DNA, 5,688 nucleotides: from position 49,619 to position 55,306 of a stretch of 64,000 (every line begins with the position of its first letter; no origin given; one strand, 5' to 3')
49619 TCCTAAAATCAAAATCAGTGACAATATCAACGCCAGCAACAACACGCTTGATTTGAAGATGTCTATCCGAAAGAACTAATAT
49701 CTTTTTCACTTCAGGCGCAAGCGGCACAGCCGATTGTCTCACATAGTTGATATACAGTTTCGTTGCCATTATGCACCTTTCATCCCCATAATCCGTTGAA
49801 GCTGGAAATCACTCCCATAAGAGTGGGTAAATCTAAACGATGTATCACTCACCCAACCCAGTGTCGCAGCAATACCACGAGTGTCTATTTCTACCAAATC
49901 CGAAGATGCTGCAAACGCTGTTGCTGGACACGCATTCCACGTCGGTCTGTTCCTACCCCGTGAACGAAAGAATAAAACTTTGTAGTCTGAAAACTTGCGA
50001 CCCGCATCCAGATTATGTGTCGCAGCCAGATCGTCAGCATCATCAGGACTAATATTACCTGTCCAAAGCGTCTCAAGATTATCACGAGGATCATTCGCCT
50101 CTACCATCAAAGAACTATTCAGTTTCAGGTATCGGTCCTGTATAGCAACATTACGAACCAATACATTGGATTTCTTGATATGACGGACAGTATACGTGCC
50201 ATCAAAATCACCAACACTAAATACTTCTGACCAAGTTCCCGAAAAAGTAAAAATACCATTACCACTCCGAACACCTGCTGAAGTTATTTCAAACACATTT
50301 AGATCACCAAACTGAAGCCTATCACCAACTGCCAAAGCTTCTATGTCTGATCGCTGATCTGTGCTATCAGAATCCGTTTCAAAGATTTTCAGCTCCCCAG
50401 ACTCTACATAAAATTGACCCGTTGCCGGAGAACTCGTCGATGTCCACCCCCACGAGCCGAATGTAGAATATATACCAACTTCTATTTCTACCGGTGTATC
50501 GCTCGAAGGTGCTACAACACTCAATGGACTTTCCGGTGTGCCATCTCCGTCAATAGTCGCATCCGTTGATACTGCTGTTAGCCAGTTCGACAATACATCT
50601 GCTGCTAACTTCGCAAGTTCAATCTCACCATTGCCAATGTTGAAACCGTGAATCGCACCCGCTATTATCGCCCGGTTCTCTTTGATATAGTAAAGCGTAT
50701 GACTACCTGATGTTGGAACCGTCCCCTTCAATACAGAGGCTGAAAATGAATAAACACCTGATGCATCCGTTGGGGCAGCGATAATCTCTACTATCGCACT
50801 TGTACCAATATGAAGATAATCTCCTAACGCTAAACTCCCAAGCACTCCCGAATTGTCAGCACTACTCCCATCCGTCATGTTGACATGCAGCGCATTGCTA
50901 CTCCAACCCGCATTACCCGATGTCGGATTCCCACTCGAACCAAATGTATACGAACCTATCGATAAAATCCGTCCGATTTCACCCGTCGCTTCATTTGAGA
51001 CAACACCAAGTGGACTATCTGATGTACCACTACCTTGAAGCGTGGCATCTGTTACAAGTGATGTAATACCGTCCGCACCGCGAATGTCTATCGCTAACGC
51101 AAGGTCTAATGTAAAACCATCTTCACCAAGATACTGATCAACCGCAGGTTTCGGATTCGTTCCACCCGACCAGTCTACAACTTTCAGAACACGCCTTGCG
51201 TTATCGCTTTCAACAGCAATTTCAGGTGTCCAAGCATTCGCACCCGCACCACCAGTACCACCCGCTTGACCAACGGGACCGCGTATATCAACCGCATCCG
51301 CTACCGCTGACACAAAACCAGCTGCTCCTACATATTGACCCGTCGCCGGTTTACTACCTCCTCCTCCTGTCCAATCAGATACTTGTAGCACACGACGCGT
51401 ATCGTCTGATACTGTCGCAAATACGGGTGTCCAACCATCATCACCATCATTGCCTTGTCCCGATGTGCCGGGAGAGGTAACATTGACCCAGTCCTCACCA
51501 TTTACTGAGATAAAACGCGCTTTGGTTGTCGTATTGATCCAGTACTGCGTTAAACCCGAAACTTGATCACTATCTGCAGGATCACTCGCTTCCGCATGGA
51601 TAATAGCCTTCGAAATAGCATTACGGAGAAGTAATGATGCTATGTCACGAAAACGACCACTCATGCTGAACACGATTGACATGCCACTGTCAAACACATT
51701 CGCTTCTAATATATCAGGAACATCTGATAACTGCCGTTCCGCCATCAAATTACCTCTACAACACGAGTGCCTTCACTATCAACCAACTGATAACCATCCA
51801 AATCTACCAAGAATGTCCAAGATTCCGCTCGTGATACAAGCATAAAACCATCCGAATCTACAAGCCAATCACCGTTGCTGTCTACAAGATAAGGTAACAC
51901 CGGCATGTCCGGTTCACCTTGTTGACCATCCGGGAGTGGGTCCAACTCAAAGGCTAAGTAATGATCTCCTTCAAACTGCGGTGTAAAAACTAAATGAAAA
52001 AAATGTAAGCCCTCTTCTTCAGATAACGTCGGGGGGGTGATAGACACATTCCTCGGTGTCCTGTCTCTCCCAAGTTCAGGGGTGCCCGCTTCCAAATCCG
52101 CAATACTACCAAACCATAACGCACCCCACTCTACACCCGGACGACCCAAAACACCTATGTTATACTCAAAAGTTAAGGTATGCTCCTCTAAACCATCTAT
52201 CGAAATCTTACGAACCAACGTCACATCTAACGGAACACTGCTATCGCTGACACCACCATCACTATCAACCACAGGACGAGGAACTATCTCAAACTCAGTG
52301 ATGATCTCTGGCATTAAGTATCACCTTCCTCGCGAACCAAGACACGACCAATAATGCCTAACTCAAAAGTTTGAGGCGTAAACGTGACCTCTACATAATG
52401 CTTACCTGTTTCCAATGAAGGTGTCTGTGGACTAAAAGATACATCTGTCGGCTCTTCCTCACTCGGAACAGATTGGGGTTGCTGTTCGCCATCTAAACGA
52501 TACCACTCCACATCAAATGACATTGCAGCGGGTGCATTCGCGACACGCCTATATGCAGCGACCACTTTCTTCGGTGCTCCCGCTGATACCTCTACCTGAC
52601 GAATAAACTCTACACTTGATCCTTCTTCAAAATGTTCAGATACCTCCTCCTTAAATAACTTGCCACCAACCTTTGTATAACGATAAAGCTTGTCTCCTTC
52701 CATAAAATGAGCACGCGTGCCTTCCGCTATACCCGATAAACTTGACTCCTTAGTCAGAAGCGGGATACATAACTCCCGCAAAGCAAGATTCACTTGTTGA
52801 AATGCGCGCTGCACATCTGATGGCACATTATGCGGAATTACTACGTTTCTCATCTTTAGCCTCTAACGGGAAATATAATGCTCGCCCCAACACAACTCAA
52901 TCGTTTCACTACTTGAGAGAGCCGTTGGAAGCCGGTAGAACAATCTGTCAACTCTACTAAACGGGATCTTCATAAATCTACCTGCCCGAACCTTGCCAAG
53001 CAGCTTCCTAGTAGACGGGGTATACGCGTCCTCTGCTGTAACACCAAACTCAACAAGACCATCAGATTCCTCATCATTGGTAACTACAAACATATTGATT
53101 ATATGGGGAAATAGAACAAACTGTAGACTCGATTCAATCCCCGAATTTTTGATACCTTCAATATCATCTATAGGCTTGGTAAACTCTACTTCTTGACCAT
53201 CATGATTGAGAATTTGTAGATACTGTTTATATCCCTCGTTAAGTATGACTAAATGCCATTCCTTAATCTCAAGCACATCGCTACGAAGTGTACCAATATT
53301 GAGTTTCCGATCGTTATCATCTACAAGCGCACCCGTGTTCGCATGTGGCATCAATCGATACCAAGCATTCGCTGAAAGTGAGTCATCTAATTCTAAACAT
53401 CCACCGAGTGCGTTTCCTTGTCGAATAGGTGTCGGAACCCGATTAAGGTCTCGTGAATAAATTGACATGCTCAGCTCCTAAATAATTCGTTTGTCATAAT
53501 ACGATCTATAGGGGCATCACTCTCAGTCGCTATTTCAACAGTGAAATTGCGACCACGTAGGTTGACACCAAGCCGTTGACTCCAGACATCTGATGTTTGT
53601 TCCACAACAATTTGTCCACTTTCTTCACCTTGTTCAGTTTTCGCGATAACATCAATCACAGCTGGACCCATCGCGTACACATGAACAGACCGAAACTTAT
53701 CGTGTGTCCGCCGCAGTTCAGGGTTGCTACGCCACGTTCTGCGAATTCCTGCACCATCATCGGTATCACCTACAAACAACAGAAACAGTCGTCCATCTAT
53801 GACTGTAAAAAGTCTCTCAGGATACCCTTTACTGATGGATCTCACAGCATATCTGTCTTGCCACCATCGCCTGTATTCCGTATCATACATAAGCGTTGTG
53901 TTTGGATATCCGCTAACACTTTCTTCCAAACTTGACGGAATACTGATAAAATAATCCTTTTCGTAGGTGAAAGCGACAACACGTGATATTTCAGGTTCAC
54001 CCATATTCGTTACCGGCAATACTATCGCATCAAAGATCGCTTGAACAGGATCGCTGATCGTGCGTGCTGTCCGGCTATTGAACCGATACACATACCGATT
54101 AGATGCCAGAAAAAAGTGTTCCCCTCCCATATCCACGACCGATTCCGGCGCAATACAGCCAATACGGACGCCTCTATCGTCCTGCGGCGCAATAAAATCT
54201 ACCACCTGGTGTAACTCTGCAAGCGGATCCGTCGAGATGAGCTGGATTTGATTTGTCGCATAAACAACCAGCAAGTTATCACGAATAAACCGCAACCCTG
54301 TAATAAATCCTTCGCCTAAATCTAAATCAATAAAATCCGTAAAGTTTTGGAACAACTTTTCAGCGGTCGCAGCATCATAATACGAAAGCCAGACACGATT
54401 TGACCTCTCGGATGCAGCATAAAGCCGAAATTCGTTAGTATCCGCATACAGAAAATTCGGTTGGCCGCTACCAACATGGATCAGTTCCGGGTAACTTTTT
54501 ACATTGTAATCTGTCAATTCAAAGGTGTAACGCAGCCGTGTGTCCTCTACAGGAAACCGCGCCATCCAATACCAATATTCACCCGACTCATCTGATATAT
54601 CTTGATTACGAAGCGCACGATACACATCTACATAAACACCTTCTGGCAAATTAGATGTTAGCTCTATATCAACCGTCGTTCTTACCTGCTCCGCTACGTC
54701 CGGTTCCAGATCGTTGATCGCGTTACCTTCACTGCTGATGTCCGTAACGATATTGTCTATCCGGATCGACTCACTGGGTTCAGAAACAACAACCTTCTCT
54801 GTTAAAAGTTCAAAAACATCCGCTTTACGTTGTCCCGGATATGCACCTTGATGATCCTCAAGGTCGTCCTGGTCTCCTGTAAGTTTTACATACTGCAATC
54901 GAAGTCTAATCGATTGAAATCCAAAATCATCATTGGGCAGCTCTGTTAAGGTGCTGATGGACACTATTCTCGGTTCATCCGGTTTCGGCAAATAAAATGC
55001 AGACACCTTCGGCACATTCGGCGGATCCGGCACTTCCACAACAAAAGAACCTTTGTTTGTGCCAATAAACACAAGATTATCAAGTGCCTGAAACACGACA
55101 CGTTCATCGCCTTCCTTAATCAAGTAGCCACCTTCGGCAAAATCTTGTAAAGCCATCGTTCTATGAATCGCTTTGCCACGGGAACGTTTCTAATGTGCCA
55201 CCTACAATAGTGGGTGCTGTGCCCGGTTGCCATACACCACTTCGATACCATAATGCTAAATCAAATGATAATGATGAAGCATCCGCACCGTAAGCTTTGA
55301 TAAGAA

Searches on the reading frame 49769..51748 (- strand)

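Call 15: search_protein_families(library=phrogs, proteins=[window:49769-51748:-], max_evalue=0.001)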
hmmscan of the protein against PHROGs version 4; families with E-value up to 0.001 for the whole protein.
window:49769-51748:- (659 aa): 2 families
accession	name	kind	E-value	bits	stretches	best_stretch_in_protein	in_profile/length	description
phrog_21510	-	unknown function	4.2e-19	69.7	2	87-164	255-332/555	-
phrog_33244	-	tail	3.7e-10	40.4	2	97-151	88-142/414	tail fiber protein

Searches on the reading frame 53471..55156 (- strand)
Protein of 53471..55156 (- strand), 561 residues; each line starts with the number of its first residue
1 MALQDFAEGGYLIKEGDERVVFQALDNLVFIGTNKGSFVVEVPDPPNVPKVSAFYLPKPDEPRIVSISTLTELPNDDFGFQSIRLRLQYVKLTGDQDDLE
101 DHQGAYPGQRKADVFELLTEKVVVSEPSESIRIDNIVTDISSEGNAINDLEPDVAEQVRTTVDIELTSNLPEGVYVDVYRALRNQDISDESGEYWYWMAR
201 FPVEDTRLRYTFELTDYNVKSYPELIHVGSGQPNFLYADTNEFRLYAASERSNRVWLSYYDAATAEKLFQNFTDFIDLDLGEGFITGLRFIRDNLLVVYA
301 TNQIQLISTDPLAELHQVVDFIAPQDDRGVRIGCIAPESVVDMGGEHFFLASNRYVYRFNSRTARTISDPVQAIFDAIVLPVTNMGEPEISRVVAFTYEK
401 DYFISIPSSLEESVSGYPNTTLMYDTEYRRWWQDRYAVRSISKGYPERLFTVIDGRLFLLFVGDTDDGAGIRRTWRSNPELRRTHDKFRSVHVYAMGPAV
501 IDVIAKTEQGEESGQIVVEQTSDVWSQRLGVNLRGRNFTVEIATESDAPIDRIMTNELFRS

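Call 15: search_protein_families(library=phrogs, proteins=[window:53471-55156:-], max_evalue=0.001)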
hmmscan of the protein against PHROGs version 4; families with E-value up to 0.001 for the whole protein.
window:53471-55156:- (561 aa): 1 family
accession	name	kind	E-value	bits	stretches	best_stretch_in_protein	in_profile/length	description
phrog_3287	-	head and packaging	1.2e-06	28.7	1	248-432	168-342/524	virion structural protein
